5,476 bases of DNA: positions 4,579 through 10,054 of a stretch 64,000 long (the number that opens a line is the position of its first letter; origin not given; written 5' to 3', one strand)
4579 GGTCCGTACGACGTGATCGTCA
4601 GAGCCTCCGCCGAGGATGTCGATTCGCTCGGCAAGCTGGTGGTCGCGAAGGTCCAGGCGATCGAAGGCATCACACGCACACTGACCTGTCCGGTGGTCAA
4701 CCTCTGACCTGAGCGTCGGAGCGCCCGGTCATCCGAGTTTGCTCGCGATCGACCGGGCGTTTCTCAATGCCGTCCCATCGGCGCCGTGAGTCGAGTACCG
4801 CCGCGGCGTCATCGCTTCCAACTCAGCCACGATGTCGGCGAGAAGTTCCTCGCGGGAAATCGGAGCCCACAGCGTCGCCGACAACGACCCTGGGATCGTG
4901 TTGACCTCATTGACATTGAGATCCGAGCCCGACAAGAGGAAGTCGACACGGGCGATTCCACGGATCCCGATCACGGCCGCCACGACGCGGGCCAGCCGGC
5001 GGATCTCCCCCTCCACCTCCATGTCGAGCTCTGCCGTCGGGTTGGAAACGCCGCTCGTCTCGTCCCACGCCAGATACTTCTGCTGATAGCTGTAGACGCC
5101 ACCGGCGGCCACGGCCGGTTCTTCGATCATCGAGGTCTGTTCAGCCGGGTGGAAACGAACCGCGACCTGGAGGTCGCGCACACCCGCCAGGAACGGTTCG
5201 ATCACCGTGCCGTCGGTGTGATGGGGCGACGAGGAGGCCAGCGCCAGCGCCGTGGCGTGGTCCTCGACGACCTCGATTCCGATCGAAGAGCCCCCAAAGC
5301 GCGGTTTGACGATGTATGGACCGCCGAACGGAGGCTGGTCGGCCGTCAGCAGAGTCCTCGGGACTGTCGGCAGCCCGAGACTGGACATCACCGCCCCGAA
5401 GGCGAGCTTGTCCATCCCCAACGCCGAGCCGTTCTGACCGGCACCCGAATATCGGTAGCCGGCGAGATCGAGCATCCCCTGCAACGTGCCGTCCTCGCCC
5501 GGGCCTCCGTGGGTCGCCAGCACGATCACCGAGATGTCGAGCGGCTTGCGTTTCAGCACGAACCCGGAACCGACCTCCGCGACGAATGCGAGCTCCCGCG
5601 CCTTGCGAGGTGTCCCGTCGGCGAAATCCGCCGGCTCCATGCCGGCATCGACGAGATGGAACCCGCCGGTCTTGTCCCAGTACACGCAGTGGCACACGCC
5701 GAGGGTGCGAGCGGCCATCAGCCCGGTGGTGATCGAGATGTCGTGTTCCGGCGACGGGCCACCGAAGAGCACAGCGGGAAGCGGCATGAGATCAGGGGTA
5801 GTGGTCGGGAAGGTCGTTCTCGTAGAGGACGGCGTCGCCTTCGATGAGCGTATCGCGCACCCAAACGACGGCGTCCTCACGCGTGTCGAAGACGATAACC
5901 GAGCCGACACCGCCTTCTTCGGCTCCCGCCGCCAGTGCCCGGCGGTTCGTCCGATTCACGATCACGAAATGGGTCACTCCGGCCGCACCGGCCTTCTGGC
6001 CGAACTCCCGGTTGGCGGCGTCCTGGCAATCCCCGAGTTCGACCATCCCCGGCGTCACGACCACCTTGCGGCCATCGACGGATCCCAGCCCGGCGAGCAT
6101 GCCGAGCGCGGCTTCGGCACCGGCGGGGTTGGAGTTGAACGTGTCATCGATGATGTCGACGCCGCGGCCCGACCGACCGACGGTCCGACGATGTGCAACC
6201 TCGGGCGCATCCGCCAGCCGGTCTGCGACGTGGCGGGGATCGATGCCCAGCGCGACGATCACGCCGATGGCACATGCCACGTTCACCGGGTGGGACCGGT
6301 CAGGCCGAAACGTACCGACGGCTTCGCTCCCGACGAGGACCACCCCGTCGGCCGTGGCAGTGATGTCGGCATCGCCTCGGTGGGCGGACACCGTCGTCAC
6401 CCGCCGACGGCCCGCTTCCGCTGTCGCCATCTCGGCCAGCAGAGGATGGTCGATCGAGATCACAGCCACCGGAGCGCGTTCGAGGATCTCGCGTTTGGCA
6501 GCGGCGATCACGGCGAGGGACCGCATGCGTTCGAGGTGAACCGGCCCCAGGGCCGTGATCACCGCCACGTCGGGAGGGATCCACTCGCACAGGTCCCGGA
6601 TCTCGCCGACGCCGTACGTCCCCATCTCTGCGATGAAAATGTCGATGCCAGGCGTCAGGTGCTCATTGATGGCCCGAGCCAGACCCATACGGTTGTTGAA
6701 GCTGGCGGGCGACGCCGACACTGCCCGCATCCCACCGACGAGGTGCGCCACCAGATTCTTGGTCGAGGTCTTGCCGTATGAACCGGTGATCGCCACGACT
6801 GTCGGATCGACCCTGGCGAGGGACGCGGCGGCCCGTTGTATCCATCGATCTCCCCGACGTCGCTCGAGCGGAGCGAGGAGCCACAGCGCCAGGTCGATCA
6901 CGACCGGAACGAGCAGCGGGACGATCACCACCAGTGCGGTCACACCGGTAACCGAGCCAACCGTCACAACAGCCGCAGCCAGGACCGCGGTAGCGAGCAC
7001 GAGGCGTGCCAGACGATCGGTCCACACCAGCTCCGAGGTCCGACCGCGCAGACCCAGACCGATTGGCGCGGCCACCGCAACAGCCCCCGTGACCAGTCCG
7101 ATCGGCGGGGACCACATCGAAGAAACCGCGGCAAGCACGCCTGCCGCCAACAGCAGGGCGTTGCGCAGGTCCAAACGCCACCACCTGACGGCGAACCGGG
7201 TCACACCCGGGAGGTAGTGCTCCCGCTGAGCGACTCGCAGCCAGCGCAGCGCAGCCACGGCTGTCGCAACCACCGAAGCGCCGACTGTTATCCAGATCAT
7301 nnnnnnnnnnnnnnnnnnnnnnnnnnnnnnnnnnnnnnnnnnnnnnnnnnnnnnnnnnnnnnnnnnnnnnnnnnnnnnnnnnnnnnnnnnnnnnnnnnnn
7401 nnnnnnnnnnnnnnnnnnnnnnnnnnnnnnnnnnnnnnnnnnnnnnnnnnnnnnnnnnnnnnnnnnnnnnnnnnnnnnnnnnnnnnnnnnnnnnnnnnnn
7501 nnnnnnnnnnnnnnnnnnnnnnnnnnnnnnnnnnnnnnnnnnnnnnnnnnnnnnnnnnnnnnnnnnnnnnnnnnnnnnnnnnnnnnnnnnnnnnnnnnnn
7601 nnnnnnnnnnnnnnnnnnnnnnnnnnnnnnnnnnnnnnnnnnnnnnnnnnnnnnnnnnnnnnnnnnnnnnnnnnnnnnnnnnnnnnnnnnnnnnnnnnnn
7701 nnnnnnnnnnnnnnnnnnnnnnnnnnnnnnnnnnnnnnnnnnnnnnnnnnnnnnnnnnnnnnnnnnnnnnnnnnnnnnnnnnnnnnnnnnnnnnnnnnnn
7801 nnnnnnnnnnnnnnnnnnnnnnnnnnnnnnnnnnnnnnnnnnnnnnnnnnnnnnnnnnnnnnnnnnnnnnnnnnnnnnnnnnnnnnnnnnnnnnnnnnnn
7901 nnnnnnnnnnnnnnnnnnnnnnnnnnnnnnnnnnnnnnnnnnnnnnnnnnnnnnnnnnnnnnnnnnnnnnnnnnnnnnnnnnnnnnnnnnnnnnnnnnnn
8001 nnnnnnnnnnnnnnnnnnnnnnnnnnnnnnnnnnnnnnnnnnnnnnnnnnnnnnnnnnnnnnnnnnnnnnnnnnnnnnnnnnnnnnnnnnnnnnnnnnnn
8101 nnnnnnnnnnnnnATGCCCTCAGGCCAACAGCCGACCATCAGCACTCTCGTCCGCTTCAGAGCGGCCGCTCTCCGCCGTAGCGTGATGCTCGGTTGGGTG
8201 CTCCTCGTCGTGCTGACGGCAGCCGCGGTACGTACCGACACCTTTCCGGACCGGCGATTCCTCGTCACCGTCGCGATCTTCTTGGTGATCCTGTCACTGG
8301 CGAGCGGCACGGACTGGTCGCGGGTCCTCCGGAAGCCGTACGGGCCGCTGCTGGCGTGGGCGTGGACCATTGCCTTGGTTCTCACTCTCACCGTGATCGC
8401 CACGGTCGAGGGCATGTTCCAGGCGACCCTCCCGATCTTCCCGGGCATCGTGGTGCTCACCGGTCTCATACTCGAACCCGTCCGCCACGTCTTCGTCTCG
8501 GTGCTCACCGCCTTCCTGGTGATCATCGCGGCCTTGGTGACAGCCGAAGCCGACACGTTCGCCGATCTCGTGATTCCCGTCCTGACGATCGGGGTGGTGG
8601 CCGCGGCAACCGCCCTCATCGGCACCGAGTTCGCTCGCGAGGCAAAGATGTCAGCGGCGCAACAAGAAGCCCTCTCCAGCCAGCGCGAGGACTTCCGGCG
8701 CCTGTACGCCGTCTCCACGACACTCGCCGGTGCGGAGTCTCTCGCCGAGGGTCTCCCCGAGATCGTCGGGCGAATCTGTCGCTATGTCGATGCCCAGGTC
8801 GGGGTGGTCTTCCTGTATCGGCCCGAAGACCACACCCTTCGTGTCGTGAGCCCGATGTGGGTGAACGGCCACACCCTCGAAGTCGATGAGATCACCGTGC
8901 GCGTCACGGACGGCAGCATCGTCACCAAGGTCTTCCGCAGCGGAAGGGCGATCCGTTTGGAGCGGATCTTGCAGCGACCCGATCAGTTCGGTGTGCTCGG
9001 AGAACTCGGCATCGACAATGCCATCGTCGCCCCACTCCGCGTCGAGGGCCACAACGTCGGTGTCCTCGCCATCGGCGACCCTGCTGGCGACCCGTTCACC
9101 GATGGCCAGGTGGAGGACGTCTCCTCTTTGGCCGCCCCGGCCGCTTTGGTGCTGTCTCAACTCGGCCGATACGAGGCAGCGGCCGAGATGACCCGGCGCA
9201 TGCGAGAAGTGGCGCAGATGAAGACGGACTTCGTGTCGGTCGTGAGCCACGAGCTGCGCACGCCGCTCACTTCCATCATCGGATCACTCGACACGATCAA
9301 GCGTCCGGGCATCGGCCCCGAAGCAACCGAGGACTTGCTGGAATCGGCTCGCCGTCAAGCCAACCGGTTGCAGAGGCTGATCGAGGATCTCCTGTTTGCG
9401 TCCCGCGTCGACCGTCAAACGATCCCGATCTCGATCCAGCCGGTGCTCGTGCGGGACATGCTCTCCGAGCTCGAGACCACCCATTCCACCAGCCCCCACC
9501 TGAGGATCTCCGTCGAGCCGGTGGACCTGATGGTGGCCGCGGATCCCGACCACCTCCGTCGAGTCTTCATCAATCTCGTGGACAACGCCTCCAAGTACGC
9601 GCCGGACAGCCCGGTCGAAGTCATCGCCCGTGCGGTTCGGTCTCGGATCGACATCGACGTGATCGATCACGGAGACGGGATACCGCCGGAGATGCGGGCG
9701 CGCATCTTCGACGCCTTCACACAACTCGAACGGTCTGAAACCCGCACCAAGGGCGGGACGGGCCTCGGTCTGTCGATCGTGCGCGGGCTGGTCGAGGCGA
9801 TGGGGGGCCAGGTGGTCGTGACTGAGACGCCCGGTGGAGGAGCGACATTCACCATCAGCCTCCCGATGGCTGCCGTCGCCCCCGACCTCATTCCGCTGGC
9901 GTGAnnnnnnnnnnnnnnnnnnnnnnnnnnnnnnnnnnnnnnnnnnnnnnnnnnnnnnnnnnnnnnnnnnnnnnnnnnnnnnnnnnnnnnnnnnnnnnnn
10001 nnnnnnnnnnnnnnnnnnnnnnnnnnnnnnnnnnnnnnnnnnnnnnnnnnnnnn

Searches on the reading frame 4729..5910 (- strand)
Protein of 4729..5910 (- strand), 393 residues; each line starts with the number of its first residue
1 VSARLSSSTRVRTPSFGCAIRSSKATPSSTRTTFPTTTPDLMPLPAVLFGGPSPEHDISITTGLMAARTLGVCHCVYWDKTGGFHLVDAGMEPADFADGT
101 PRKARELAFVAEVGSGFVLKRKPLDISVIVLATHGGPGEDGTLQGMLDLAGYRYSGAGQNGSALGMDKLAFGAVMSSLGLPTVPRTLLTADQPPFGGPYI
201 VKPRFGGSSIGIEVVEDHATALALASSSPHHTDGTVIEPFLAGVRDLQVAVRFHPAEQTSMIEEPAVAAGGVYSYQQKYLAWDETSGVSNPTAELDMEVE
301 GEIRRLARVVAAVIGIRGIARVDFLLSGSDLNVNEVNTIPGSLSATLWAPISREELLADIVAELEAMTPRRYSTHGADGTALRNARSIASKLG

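Call 49: search_protein_families(library=pfam, proteins=[window:4729-5910:-], max_evalue=0.0001)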
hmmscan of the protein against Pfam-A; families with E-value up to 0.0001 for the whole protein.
window:4729-5910:- (393 aa): 3 families
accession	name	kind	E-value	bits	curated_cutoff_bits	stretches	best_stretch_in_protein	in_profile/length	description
PF07478.18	Dala_Dala_lig_C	-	1.2e-22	80.8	24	1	195-349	35-185/204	D-ala D-ala ligase C-terminus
PF01820.27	Dala_Dala_lig_N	-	1.2e-16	61.8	34.6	1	46-157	3-121/121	D-ala D-ala ligase N-terminus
PF02655.19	ATP-grasp_3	-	5.7e-05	23.7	23.2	0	167-337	3-154/160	ATP-grasp domain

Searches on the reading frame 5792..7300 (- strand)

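Call 49: search_protein_families(library=pfam, proteins=[window:5792-7300:-], max_evalue=0.0001)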
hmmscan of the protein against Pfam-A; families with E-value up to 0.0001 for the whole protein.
window:5792-7300:- (502 aa): 2 families
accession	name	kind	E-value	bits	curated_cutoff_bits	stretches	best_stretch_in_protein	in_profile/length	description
PF08245.18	Mur_ligase_M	-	1.6e-25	90.7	24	1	171-316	1-157/200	Mur ligase middle domain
PF02875.26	Mur_ligase_C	-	6e-10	40.5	28.4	1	374-492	6-122/127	Mur ligase, glutamate ligase domain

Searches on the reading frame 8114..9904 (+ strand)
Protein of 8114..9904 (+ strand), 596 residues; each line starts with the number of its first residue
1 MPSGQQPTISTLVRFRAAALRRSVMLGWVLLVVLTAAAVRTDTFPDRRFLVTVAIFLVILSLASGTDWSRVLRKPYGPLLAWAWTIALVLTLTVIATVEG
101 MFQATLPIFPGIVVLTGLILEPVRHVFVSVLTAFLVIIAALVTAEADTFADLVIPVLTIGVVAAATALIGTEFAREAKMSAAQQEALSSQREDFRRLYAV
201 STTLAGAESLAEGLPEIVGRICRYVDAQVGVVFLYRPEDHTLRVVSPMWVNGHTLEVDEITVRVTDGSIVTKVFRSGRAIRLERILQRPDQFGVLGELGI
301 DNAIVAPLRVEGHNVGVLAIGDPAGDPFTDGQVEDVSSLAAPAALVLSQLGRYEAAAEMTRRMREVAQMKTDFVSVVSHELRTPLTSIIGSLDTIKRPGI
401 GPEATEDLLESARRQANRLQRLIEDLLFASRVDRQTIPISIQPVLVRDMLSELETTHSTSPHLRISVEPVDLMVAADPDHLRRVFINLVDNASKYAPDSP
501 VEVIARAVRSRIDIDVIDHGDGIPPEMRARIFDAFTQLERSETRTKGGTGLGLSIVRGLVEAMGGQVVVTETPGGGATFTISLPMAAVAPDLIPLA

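Call 49: search_protein_families(library=pfam, proteins=[window:8114-9904:+], max_evalue=0.0001)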
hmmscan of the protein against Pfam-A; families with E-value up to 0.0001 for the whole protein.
window:8114-9904:+ (596 aa): 5 families
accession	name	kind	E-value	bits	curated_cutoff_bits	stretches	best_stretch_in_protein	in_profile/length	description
PF02518.31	HATPase_c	-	1.2e-30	106.6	26.4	1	477-586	2-110/111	Histidine kinase-, DNA gyrase B-, and HSP90-like ATPase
PF00512.31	HisKA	-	1.7e-18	66.9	26.9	1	369-434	1-65/66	His Kinase A (phospho-acceptor) domain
PF13185.12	GAF_2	-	1.4e-13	51.6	28.6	1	208-347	2-135/136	GAF domain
PF01590.32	GAF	-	3.1e-11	44.3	22.4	1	212-346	4-132/133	GAF domain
PF13492.12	GAF_3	-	6.7e-08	33.4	27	1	215-348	7-128/129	GAF domain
